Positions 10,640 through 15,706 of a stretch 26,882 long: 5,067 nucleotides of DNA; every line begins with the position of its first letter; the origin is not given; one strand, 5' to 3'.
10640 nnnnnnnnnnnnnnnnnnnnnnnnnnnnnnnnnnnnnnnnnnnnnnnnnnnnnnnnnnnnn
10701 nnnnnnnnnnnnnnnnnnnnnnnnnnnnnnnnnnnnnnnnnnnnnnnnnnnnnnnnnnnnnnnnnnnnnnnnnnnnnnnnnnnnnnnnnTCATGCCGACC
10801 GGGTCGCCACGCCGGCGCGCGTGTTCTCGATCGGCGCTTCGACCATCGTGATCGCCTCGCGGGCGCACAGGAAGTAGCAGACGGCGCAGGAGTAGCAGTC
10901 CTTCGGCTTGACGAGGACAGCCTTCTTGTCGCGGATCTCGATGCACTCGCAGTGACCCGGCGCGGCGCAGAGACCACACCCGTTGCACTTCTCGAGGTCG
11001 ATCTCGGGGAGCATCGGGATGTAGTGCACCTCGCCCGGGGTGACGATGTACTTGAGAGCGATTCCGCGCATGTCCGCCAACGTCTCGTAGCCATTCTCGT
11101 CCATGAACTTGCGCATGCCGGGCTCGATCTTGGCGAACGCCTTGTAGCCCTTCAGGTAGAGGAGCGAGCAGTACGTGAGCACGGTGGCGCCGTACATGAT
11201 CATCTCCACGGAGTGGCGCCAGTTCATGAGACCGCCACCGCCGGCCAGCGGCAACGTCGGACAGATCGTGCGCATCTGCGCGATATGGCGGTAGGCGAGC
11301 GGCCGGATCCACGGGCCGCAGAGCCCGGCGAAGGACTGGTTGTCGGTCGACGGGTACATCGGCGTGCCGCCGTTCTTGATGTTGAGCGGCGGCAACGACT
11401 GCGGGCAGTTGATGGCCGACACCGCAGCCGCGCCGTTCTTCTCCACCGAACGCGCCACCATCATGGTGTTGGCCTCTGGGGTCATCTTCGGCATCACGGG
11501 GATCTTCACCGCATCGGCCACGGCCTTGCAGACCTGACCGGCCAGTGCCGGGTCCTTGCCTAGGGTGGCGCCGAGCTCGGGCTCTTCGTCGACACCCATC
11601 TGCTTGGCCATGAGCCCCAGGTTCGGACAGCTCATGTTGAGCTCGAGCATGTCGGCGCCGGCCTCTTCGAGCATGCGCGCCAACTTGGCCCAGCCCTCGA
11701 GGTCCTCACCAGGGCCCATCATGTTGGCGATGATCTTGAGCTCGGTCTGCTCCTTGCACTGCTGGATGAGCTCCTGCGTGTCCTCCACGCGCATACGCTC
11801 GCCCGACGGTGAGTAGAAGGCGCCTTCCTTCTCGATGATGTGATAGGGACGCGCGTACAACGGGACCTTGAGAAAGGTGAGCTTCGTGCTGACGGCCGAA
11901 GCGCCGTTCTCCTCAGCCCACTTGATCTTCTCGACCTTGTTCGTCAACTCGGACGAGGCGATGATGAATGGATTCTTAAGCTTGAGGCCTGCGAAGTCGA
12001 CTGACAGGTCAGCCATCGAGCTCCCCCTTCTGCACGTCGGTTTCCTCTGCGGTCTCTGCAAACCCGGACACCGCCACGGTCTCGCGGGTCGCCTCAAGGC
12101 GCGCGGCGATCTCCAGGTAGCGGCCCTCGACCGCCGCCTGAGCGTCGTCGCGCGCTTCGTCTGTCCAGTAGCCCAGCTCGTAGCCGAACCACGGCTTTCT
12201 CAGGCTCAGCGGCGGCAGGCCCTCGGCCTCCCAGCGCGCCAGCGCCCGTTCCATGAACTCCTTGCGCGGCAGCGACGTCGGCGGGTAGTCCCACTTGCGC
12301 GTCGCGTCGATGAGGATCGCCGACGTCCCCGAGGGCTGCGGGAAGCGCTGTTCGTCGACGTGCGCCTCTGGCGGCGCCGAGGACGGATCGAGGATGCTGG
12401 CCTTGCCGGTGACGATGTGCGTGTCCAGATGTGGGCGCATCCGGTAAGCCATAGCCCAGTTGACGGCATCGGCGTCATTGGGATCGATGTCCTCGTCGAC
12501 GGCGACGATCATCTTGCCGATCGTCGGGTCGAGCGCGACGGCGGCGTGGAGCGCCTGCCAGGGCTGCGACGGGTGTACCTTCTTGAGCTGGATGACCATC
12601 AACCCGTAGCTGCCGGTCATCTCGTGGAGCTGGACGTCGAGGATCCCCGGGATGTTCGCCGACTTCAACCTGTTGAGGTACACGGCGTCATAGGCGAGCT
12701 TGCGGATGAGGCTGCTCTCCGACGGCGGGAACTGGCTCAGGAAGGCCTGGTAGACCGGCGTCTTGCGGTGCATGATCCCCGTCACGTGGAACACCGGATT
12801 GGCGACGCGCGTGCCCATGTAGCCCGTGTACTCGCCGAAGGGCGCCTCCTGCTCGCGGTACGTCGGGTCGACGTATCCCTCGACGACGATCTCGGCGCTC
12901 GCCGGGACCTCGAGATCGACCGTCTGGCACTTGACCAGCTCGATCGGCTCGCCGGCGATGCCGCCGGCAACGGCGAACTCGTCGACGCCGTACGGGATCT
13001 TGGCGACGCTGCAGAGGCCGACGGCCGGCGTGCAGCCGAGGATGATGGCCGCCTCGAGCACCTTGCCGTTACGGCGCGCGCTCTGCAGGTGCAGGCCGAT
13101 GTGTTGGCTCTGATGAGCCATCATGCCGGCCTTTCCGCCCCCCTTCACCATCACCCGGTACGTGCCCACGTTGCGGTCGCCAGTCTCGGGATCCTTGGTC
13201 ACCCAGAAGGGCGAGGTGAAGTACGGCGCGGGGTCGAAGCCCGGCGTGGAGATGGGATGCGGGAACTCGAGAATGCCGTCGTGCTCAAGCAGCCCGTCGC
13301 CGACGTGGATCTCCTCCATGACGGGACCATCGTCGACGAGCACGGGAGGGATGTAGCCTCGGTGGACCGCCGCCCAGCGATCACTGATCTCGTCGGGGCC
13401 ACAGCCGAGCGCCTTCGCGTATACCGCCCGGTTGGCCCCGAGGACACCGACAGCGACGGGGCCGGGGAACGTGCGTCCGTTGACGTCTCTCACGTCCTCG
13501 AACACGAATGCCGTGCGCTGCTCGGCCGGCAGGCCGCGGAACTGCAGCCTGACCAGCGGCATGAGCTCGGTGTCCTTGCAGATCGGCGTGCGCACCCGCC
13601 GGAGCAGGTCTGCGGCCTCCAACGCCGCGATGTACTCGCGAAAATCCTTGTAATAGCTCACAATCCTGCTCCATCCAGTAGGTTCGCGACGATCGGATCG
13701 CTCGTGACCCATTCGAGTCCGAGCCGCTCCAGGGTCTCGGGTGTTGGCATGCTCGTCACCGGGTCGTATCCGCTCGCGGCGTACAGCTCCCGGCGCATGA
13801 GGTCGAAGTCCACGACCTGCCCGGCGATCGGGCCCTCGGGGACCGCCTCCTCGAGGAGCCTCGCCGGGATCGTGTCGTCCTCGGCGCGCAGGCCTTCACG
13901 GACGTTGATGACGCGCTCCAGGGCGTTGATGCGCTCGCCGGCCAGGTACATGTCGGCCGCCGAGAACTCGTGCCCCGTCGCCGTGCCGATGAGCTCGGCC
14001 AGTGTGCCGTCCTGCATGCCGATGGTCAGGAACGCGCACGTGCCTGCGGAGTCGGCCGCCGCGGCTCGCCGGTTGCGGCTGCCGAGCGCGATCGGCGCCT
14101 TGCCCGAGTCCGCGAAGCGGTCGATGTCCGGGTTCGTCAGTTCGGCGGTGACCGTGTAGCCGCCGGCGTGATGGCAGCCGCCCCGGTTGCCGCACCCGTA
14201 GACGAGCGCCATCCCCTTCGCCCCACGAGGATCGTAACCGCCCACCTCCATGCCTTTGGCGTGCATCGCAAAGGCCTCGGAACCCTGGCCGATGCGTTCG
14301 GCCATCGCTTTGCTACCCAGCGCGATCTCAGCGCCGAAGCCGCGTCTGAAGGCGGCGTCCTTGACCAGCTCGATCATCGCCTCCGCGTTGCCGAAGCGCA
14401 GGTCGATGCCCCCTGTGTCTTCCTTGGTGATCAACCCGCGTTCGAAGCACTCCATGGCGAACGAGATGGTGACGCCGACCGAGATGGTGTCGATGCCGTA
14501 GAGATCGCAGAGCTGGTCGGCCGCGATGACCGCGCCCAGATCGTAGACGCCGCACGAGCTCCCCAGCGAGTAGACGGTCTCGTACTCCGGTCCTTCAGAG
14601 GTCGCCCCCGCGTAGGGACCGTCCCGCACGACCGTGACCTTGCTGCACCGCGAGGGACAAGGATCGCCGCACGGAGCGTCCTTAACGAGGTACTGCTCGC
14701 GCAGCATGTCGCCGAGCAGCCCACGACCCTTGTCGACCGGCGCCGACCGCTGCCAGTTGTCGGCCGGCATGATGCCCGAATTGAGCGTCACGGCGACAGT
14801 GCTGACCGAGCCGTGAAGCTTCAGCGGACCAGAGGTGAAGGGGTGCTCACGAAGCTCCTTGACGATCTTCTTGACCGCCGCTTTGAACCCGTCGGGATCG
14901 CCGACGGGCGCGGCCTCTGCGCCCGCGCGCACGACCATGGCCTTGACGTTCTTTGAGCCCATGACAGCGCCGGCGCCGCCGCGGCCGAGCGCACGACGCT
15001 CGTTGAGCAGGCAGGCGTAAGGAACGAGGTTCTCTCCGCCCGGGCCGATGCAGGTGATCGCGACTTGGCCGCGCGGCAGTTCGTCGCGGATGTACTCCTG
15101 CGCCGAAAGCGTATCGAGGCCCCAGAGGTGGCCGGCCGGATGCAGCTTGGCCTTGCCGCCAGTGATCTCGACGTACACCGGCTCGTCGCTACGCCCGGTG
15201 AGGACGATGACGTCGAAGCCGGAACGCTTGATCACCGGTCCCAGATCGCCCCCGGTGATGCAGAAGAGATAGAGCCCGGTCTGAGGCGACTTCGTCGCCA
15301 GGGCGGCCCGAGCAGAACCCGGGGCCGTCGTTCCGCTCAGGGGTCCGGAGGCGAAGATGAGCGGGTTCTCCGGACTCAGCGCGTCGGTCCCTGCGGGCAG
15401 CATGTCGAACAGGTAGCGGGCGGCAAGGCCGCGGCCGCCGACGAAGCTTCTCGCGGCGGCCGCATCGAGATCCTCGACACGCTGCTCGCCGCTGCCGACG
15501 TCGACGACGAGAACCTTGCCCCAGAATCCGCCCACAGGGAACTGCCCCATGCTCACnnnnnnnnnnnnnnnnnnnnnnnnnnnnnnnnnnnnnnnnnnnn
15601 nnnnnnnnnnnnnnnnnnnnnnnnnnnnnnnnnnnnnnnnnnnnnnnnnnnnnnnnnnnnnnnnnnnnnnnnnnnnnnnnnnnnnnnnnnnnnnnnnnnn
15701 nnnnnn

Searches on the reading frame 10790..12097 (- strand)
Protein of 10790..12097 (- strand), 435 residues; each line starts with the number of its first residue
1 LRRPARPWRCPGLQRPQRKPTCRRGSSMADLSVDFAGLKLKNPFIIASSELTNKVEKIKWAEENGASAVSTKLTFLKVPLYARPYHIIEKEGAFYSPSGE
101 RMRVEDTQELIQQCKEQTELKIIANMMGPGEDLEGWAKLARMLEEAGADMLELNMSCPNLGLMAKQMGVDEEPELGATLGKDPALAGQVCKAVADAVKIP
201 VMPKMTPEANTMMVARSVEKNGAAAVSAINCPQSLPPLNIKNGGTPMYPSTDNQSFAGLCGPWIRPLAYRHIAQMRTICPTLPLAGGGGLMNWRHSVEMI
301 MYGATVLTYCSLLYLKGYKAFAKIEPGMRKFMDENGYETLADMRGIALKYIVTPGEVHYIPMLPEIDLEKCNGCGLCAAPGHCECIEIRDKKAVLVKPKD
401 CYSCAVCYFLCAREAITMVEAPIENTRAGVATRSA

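Call 9: search_protein_families(library=pfam, proteins=[window:10790-12097:-], max_evalue=0.00001)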
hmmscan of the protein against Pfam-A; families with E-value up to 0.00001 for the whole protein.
window:10790-12097:- (435 aa): 2 families
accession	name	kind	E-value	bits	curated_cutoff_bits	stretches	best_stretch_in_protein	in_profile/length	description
PF01180.27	DHO_dh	-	3e-25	89.4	27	1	31-332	2-291/291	Dihydroorotate dehydrogenase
PF01207.24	Dus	-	1.4e-06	28.1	20.4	1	130-225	62-154/311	Dihydrouridine synthase (Dus)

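Call 39: search_protein_families(library=ncbifam, proteins=[window:10790-12097:-], max_evalue=1e-10)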
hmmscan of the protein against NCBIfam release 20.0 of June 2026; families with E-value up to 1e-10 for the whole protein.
window:10790-12097:- (435 aa): 6 families
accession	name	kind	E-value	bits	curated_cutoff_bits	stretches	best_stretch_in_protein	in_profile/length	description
NF006183.0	PRK08318.1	equivalog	1e-66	225.5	335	1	28-424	1-403/422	NAD-dependent dihydropyrimidine dehydrogenase subunit PreA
NF005574.0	PRK07259.1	equivalog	2.6e-45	154.6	269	1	28-347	2-302/304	dihydroorotate dehydrogenase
TIGR01037.2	pyrD_sub1_fam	subfamily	1.1e-42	146.2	270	1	31-347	1-299/300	dihydroorotate dehydrogenase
NF005741.0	PRK07565.1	subfamily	1.2e-36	126.5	303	1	28-346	1-305/335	dihydroorotate dehydrogenase-like protein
NF041011.1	dihydoor_dh_Arch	equivalog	2e-30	105.9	330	1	34-349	2-289/289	dihydroorotate dehydrogenase PyrD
NF002702.0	PRK02506.1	equivalog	8.8e-16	57.9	301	1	28-345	1-307/313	dihydroorotate oxidase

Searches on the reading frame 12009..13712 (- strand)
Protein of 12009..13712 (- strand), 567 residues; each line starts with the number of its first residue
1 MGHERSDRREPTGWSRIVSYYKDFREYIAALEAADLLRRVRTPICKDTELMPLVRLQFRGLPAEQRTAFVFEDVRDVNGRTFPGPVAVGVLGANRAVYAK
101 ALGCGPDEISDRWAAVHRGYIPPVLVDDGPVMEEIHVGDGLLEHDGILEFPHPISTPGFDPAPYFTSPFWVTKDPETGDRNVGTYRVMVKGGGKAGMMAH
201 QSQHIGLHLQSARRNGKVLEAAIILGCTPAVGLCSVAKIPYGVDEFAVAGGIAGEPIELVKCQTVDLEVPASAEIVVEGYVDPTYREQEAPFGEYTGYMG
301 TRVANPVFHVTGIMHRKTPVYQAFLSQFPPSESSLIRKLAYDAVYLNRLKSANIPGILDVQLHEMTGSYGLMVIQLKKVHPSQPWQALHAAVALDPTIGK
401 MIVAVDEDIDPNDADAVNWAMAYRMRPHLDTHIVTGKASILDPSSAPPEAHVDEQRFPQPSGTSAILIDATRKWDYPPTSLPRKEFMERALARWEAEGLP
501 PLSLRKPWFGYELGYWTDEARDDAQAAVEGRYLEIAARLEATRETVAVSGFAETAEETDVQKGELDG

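Call 8: search_protein_families(library=pfam, proteins=[window:12009-13712:-], max_evalue=0.00001)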
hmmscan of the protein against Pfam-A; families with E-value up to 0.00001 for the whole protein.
window:12009-13712:- (567 aa): 3 families
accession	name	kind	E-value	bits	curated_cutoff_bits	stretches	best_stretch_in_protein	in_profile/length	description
PF01977.22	UbiD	-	1.2e-59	201.4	23.3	1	147-324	23-201/206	3-octaprenyl-4-hydroxybenzoate carboxy-lyase Rift-related domain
PF20696.2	UbiD_C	-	4.1e-23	82.2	24.2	1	338-469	5-126/127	3-octaprenyl-4-hydroxybenzoate carboxy-lyase C-terminal domain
PF20695.2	UbiD_N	-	7.6e-06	26.4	24.3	0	28-114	1-75/78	3-octaprenyl-4-hydroxybenzoate carboxy-lyase N-terminal domain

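Call 39: search_protein_families(library=ncbifam, proteins=[window:12009-13712:-], max_evalue=1e-10)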
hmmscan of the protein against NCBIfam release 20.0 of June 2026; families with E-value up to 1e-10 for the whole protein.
window:12009-13712:- (567 aa): 7 families
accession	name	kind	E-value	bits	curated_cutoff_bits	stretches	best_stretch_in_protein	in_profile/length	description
TIGR00148.1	TIGR00148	subfamily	3.6e-75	253.3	244.85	1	24-447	1-424/438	UbiD family decarboxylase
TIGR03701.1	mena_SCO4490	equivalog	5.1e-63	213.3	495.9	1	160-446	141-426/433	menaquinone biosynthesis decarboxylase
NF041204.1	VdcC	exception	1.9e-60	204.7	650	1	21-474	1-439/467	non-oxidative hydroxyarylic acid decarboxylases subunit C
NF008175.0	PRK10922.1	equivalog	5.8e-44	150.4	788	1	160-436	154-432/497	4-hydroxy-3-polyprenylbenzoate decarboxylase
TIGR02724.1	phenyl_P_beta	equivalog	8.3e-40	136.5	468.95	1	23-494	2-466/472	phenylphosphate carboxylase subunit beta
NF041219.1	BagN_FevL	exception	1.1e-39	136.3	1000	1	18-428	14-435/502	bagremycin/ferroverdin biosynthesis UbiD family decarboxylase BagN/FevL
TIGR02723.1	phenyl_P_alpha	equivalog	2.6e-31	108.8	564.6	1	19-445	5-425/485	phenylphosphate carboxylase subunit alpha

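Call 67: search_solved_structures(query=window:12009-13712:-, max_evalue=1e-20)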
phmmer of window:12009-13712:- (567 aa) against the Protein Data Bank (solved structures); distinct sequences matched with E-value up to 1e-20: 16.
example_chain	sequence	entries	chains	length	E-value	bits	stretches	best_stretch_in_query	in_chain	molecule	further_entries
6h6x_B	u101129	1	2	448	9.2e-57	196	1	24-446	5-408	3-polyprenyl-4-hydroxybenzoate decarboxylase and related decarboxylases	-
6h6v_A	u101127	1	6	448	1.4e-55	192.1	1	24-446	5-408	3-polyprenyl-4-hydroxybenzoate decarboxylase and related decarboxylases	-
5m1c_A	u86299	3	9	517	1.1e-37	133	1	159-436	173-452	3-octaprenyl-4-hydroxybenzoate carboxy-lyase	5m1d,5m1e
7pda_A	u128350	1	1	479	5.9e-37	130.6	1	119-476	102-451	UbiD family decarboxylase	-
2idb_A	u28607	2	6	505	6.8e-37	130.4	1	159-436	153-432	3-octaprenyl-4-hydroxybenzoate carboxy-lyase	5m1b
5ny5_A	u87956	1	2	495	3.8e-33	118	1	80-449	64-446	3,4-dihydroxybenzoate decarboxylase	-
5o3n_A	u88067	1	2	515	4.4e-33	117.8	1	80-449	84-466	3,4-dihydroxybenzoate decarboxylase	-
5o3m_A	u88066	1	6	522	4.8e-33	117.7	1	10-448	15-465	Protocatechuate decarboxylase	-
6da6_A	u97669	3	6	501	7.4e-33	117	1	20-428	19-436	UbiD-like decarboxylase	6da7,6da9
7ae4_A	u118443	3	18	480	1.6e-32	115.9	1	19-452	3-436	Phenolic acid decarboxylase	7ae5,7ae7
4ip2_A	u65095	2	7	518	7.7e-29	103.8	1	23-430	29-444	Aromatic Acid Decarboxylase | PA0254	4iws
7abn_D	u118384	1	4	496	1.1e-28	103.3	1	23-430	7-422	UbiD-like decarboxylase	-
7abo_C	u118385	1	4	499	1.8e-28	102.5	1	23-430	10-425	UbiD-like decarboxylase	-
7p9q_A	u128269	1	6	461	4.8e-27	97.8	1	147-428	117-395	AnInD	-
7nf0_A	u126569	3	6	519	4.4e-21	78.2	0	118-430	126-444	Ferulic acid decarboxylase 1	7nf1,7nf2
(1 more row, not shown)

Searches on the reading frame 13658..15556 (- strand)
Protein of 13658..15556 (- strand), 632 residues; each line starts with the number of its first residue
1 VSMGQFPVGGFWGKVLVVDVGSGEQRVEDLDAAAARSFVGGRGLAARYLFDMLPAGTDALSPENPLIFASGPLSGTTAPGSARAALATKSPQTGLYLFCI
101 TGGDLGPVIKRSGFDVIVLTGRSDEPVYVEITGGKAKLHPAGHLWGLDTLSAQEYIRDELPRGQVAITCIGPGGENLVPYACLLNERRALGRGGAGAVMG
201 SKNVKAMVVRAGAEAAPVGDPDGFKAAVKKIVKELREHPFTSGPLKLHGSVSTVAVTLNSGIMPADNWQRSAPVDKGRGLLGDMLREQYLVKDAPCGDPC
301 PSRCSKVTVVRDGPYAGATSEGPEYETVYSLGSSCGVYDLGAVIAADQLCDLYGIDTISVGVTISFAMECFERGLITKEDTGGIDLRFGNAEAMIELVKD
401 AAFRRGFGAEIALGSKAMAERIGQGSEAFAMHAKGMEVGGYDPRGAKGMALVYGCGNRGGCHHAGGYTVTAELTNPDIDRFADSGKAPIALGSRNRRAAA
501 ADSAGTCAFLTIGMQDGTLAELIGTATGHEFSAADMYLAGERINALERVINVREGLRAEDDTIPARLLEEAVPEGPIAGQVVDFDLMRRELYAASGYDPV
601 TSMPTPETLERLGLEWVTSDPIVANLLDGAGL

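Call 8: search_protein_families(library=pfam, proteins=[window:13658-15556:-], max_evalue=0.00001)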
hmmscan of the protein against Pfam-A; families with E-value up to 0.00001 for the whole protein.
window:13658-15556:- (632 aa): 2 families
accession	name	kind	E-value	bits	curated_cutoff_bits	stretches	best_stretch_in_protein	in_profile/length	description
PF01314.23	AFOR_C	-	3e-121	405.6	27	1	227-614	2-385/385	Aldehyde ferredoxin oxidoreductase, domains 2 & 3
PF02730.20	AFOR_N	-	1.4e-69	234.3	29.8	1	13-210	1-197/199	Aldehyde ferredoxin oxidoreductase, N-terminal domain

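Call 39: search_protein_families(library=ncbifam, proteins=[window:13658-15556:-], max_evalue=1e-10)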
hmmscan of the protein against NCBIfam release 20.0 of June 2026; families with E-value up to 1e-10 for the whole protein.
window:13658-15556:- (632 aa): 2 families
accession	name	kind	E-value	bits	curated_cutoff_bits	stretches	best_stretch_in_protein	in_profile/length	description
NF007354.0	PRK09849.1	equivalog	7e-58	196.8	868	1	8-234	5-229/703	aldehyde ferredoxin oxidoreductase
NF040818.1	GAPOR_Arch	equivalog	7.3e-12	44.4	1300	0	57-132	45-119/654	glyceraldehyde-3-phosphate:ferredoxin oxidoreductase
